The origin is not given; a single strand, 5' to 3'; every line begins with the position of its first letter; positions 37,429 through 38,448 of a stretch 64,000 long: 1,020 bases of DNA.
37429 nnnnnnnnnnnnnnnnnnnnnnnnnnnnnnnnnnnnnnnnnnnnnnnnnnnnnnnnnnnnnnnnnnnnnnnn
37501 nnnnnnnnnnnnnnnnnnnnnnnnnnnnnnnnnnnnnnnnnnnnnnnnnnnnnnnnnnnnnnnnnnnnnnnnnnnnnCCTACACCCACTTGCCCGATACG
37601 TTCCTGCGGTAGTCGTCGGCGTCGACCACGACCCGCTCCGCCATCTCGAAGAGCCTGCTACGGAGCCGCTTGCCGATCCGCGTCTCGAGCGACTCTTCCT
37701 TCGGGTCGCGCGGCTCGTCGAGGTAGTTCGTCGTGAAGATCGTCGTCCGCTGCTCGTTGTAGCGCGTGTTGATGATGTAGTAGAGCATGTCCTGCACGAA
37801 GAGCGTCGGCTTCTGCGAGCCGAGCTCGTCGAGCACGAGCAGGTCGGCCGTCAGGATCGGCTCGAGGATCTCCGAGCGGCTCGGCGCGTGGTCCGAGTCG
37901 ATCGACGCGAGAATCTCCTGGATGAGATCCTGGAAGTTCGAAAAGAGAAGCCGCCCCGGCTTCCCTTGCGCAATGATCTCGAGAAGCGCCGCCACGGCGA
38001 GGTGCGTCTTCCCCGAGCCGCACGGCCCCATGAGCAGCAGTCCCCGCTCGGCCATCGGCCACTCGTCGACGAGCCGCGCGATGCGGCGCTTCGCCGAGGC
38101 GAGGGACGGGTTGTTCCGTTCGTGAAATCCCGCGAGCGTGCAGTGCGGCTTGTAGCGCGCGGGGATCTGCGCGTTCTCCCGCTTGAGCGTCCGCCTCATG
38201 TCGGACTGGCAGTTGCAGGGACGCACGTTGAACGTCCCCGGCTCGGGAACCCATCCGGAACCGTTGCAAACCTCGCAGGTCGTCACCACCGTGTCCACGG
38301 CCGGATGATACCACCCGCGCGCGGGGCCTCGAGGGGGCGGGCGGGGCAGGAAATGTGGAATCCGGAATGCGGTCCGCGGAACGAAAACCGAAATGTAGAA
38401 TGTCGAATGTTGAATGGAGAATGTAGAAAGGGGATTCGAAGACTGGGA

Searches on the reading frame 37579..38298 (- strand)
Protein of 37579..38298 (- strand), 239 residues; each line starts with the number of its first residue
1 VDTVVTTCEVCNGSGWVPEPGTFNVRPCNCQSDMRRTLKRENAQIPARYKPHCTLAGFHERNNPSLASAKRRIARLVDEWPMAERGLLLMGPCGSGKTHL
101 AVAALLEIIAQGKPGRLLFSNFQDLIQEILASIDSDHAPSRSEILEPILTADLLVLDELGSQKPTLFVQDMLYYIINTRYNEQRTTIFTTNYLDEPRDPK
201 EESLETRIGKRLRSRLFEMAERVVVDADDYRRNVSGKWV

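Call 3: search_protein_families(library=pfam, proteins=[window:37579-38298:-], max_evalue=1)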
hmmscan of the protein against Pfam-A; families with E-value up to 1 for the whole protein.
window:37579-38298:- (239 aa): 17 families
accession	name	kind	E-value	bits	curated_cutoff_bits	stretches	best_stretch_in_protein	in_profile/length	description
PF01695.23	IstB_IS21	-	3.2e-15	56.7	24.1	1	46-192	55-194/238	IstB-like ATP binding protein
PF00308.24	Bac_DnaA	-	1.2e-07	32.5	23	1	73-213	22-156/162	Bacterial DnaA ATPAse domain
PF13191.12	AAA_16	-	0.00026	21.9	32.6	1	82-188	21-136/167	AAA ATPase domain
PF02562.22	PhoH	-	0.002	18.1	27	1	88-148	23-83/205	PhoH-like protein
PF00270.35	DEAD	-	0.0025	18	26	1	84-133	14-65/167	DEAD/DEAH box helicase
PF06068.19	TIP49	-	0.0034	17.1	23.8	1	72-104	38-70/347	TIP49 P-loop domain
PF04851.21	ResIII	-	0.0052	17.1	22.5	1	72-129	11-69/164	Type III restriction enzyme, res subunit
PF00004.35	AAA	-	0.0099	16.8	21.2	1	87-200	1-118/131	ATPase family associated with various cellular activities (AAA)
PF03969.22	AFG1_ATPase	-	0.011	15.2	27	1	38-159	16-135/361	AFG1-like ATPase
PF20720.3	nSTAND3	-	0.018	15.2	27.2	1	85-114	18-48/155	Novel STAND NTPase 3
PF13555.12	AAA_29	-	0.048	13.9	27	1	79-100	16-38/61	P-loop containing region of AAA domain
PF13481.12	AAA_25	-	0.061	13.4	27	1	70-114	19-62/195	AAA domain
PF13238.12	AAA_18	-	0.073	14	29.4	1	88-128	2-34/128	AAA domain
PF13173.12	AAA_14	-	0.18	12.3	27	1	87-159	5-71/129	AAA domain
PF20703.3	nSTAND1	-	0.18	11.8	27.1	1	51-111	1-60/379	Novel STAND NTPase 1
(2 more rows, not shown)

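Call 4: search_protein_families(library=ncbifam, proteins=[window:37579-38298:-], max_evalue=1)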
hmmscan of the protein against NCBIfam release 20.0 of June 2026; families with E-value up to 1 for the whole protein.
window:37579-38298:- (239 aa): 30 families (the best 25 are shown)
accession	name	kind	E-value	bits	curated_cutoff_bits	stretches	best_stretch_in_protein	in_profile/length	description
NF005992.0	PRK08116.1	subfamily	1.5e-33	116.1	189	1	49-234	78-255/269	hypothetical protein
NF005304.0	PRK06835.1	equivalog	9.1e-21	74.3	215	1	7-233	100-322/330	ATP-binding protein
NF038214.1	IS21_help_AAA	equivalog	4.1e-19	69.2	200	1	35-192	42-192/232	IS21-like element helper ATPase IstB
NF009043.0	PRK12377.1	subfamily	9.1e-13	48.4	389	1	50-236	68-243/248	ATP-binding protein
NF005931.1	PRK07952.1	equivalog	4.7e-12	46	357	1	29-237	48-244/246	replicative helicase loader DnaC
NF006505.0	PRK08939.1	equivalog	5.8e-12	45.5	228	1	53-231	124-304/306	primosomal protein DnaI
NF006038.0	PRK08181.1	subfamily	9.6e-11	41.4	317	1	36-191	61-208/271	transposase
NF001154.0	PRK00149.3-3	equivalog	1.2e-09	37.7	410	1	87-191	153-256/462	chromosomal replication initiator protein DnaA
TIGR00362.1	DnaA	equivalog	2e-09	37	343.9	1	71-216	123-258/437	chromosomal replication initiator protein DnaA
NF006616.1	PRK09183.1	subfamily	8.8e-08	31.7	300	1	86-192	102-203/253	IS21-like element helper ATPase IstB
NF005098.0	PRK06526.1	subfamily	1.9e-07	30.8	296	1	47-231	73-248/266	transposase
NF040713.1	ZapE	equivalog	2.8e-07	30.1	140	1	68-232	36-196/344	cell division protein ZapE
NF005378.0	PRK06921.1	subfamily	6.3e-07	28.7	207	1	84-211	117-243/266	hypothetical protein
TIGR03420.1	DnaA_homol_Hda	equivalog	3.9e-06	26.6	194.8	1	50-219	9-159/226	DnaA regulatory inactivator Hda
NF006571.0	PRK09087.1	equivalog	0.0005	19.9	297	1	61-101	21-62/228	DnaA regulatory inactivator HdaA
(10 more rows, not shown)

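Call 49: search_protein_families(library=padloc, proteins=[window:37579-38298:-], max_evalue=0.01)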
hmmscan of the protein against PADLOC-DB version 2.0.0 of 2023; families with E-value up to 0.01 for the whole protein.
window:37579-38298:- (239 aa): 3 families
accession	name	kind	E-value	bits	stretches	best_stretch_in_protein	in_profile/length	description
PDLC02630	DrmD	-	8.2e-05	20.3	1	87-191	104-203/260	DrmD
PDLC04140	mad8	-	0.004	14.7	1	85-128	28-68/314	mads_8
PDLC02164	Avs2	-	0.0047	12.7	1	74-145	331-407/1504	-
